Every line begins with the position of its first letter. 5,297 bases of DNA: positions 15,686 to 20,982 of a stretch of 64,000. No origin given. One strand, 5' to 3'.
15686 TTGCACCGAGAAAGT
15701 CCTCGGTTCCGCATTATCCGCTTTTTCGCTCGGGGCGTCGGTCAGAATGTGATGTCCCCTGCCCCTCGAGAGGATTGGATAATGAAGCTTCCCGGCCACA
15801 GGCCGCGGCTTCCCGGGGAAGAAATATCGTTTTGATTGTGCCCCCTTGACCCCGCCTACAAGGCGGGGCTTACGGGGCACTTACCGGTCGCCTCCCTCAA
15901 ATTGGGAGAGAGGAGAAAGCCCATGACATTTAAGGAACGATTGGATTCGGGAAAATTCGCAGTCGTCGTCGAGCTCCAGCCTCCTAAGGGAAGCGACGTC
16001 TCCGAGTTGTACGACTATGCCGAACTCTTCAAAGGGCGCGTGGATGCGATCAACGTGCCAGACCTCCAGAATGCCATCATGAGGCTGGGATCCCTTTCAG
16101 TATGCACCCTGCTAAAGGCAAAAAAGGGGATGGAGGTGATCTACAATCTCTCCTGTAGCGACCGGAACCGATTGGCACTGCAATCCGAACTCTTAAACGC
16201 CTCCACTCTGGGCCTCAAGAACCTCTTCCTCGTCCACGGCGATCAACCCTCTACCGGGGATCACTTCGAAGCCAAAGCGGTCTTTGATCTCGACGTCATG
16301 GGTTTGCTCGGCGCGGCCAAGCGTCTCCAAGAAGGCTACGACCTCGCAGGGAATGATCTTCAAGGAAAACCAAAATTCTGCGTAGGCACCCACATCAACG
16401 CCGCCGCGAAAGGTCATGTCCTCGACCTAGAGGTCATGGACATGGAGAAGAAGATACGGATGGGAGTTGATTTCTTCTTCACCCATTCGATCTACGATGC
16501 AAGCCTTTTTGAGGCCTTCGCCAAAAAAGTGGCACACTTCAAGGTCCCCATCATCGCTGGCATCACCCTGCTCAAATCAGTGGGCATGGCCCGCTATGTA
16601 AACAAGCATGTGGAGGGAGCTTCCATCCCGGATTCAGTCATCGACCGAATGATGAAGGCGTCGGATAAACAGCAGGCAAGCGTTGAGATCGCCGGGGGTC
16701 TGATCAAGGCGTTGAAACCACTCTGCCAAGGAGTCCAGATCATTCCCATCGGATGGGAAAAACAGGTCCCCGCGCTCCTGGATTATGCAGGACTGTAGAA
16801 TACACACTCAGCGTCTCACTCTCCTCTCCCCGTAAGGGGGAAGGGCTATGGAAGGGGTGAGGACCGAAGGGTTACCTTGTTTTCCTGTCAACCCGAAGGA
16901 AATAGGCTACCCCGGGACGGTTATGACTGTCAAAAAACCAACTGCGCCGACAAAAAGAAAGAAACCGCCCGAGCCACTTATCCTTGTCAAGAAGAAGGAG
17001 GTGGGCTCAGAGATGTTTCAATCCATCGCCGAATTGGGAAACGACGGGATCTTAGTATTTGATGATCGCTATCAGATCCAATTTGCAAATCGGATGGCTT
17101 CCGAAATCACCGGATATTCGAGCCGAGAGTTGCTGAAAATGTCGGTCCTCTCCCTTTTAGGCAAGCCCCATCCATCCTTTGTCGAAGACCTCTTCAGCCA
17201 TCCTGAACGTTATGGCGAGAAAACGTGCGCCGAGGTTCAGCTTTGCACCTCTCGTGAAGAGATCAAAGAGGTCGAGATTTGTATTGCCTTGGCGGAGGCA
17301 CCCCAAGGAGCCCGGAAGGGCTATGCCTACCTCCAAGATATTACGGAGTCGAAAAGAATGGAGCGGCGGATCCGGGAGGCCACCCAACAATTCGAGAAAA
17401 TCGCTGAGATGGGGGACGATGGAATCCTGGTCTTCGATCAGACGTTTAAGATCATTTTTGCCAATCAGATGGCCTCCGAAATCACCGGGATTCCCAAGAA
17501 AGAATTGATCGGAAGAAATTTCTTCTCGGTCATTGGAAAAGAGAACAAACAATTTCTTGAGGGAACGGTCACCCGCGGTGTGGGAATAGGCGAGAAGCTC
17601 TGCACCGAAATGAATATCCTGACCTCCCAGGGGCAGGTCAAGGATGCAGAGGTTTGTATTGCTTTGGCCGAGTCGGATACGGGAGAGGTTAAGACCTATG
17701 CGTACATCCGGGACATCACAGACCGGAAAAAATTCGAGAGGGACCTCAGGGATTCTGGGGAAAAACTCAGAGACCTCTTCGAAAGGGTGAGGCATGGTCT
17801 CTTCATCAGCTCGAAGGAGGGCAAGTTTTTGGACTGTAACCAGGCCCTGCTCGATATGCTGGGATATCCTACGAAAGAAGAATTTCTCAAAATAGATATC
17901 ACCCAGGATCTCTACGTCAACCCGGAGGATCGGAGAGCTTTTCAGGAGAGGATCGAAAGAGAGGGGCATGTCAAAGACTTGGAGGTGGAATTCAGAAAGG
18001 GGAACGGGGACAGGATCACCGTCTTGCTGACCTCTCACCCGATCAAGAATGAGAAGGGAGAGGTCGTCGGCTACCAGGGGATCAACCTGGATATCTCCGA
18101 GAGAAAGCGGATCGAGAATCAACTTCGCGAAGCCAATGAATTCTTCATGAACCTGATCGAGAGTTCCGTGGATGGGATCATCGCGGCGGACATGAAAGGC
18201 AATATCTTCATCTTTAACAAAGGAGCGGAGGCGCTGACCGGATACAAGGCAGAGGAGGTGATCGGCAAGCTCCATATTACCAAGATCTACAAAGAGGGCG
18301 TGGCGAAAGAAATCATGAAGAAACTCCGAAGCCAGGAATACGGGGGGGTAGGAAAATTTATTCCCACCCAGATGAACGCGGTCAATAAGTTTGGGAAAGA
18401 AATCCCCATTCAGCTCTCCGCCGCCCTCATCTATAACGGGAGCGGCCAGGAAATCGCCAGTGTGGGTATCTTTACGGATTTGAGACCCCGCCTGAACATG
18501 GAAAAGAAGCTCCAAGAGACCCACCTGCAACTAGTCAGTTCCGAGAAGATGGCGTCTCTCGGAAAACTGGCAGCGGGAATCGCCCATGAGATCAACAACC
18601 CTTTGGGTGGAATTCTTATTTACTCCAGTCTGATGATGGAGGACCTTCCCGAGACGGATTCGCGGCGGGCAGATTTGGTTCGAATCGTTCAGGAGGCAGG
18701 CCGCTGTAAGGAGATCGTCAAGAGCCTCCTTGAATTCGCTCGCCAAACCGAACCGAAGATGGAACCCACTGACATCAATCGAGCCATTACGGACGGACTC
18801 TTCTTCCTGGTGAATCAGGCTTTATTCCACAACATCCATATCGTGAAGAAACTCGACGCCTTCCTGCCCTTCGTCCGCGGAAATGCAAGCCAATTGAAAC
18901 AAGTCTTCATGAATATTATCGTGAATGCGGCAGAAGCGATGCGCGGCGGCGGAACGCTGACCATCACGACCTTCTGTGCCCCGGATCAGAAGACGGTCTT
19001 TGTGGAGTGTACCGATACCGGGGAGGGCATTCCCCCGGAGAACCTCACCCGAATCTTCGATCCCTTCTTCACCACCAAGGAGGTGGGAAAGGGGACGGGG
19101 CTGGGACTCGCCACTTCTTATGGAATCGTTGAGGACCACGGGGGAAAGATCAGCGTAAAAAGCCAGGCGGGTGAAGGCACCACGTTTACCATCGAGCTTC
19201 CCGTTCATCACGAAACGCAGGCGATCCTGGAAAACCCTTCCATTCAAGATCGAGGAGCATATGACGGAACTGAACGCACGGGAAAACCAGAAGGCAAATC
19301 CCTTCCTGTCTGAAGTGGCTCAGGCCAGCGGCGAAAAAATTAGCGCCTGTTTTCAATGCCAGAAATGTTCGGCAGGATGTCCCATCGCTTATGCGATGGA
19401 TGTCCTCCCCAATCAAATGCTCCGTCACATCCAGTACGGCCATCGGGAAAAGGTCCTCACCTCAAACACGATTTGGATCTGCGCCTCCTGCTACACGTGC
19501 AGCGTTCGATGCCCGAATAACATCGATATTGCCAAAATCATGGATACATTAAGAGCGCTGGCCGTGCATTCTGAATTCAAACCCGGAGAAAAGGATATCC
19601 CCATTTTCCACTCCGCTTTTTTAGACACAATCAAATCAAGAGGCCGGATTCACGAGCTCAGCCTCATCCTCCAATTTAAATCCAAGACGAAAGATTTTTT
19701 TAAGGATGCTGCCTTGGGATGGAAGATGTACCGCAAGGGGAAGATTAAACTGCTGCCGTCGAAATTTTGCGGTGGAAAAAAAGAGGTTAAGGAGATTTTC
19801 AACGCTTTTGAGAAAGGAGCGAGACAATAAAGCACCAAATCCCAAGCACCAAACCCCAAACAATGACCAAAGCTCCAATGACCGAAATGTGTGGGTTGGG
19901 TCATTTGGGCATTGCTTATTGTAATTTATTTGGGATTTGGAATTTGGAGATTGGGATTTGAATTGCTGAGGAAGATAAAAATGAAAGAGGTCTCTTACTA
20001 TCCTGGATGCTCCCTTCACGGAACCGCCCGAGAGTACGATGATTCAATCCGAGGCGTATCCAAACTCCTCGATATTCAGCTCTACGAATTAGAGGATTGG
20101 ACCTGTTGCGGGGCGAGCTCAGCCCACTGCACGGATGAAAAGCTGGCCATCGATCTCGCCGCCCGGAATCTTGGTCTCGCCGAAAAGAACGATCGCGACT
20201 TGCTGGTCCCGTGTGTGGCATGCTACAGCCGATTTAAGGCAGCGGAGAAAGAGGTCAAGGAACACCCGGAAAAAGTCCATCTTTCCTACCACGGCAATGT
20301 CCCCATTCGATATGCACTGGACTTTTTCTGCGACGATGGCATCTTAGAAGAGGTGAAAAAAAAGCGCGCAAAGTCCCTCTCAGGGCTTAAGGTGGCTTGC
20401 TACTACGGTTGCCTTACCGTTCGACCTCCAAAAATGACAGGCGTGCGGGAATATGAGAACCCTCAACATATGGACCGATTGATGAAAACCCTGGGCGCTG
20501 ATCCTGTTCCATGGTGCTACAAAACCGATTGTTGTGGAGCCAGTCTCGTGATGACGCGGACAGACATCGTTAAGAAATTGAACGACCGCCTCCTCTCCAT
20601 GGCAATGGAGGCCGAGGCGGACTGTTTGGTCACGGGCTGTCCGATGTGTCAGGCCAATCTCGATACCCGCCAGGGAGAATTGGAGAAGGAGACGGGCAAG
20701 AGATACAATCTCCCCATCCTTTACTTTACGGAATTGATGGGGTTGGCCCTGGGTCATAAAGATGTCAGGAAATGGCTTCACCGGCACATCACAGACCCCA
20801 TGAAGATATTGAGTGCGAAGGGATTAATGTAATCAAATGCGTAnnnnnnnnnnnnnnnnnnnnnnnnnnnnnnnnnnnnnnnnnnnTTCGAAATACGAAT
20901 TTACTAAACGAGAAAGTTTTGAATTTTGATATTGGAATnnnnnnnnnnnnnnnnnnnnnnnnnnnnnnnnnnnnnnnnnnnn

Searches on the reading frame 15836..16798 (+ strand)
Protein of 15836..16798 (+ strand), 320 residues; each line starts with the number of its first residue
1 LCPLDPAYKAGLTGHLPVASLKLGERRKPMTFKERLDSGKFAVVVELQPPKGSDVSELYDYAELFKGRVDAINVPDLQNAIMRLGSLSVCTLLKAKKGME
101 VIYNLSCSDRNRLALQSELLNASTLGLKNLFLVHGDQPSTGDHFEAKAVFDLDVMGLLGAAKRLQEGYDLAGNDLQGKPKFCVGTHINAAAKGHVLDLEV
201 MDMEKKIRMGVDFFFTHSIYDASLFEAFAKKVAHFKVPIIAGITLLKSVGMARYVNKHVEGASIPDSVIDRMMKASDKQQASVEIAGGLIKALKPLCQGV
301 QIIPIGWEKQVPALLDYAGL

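Call 42: search_protein_families(library=pfam, proteins=[window:15836-16798:+], max_evalue=0.0001)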
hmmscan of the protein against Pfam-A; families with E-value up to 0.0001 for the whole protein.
window:15836-16798:+ (320 aa): 1 family
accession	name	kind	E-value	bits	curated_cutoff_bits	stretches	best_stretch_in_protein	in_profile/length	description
PF02219.23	MTHFR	-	1.6e-25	90.5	24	1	32-286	2-249/287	Methylenetetrahydrofolate reductase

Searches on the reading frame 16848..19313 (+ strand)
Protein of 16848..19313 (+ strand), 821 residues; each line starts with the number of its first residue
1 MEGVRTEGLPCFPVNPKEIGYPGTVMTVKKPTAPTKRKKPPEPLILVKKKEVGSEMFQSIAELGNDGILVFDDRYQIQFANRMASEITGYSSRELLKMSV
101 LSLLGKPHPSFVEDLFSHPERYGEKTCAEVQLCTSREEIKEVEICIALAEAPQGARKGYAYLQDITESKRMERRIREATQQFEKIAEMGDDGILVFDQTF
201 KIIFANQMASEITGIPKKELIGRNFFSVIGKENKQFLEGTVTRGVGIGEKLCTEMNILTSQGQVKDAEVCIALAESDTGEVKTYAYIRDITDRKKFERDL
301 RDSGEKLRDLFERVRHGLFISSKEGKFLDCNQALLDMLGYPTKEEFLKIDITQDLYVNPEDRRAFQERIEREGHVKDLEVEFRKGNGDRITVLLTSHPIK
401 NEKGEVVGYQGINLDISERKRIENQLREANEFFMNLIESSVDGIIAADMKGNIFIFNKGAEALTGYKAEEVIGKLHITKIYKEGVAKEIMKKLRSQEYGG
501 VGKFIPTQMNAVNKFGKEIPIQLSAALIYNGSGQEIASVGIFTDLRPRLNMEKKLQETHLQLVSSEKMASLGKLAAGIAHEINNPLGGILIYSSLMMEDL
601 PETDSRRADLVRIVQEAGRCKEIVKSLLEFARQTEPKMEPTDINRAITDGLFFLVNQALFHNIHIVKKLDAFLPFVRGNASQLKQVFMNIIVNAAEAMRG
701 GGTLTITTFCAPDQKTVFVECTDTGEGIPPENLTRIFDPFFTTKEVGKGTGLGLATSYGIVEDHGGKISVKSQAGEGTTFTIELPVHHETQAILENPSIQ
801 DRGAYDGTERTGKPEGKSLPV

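Call 42: search_protein_families(library=pfam, proteins=[window:16848-19313:+], max_evalue=0.0001)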
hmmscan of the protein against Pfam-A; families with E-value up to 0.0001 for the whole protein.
window:16848-19313:+ (821 aa): 9 families
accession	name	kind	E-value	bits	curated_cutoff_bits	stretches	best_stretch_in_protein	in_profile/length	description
PF13426.13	PAS_9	-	6.1e-50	168.2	27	4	316-418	2-103/103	PAS domain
PF00989.32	PAS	-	8.3e-38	129.3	22.6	4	433-544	3-112/113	PAS fold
PF13188.13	PAS_8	-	1.2e-28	98.4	21.8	3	305-364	1-60/65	PAS domain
PF02518.31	HATPase_c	-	2.6e-26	92.7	26.4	1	679-786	2-109/111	Histidine kinase-, DNA gyrase B-, and HSP90-like ATPase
PF08448.16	PAS_4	-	7.7e-26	90.9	23.1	2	312-421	2-110/110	PAS fold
PF00512.31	HisKA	-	6.7e-13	48.9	26.9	1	571-634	2-64/66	His Kinase A (phospho-acceptor) domain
PF08447.18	PAS_3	-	7.9e-13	48.9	25.6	1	328-413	2-89/89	PAS fold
PF12860.13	PAS_7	-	1.4e-09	38.6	27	0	190-229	5-45/115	PAS fold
PF24820.1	Diguanyl_cycl_sensor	-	3.7e-08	33.7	28.1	0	191-273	7-95/109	Diguanylate cyclase-like sensor domain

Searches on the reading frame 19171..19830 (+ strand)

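Call 73: search_protein_families(library=pfam, proteins=[window:19171-19830:+], max_evalue=0.01)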
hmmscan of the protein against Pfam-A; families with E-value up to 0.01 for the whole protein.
window:19171-19830:+ (219 aa): 5 families
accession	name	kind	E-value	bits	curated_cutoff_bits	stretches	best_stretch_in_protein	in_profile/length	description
PF13534.11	Fer4_17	-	1.2e-09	39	22.2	1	59-119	1-61/61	4Fe-4S dicluster domain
PF13183.11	Fer4_8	-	4.4e-09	37.2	27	1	57-118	2-68/68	4Fe-4S dicluster domain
PF13187.11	Fer4_9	-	5e-06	26.9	27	1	59-117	1-50/52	4Fe-4S dicluster domain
PF12838.12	Fer4_7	-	0.00068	20.5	27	1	60-118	2-52/52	4Fe-4S dicluster domain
PF13237.11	Fer4_10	-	0.0012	19.2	25.5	0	58-115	7-53/53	4Fe-4S dicluster domain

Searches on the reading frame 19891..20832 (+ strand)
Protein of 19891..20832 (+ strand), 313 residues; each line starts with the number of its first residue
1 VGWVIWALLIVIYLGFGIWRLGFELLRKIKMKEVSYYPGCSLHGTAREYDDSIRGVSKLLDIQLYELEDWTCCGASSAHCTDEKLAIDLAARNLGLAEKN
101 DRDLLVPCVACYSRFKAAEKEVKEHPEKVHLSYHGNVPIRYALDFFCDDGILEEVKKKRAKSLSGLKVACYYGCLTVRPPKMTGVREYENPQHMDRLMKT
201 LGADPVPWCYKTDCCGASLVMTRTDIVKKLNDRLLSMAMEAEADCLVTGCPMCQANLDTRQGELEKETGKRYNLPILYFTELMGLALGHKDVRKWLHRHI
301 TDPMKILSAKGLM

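Call 42: search_protein_families(library=pfam, proteins=[window:19891-20832:+], max_evalue=0.0001)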
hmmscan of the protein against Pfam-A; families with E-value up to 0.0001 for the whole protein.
window:19891-20832:+ (313 aa): 1 family
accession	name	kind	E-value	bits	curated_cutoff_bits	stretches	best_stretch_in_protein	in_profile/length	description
PF02754.22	CCG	-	4.5e-22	78.4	20.6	2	168-258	1-85/85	Cysteine-rich domain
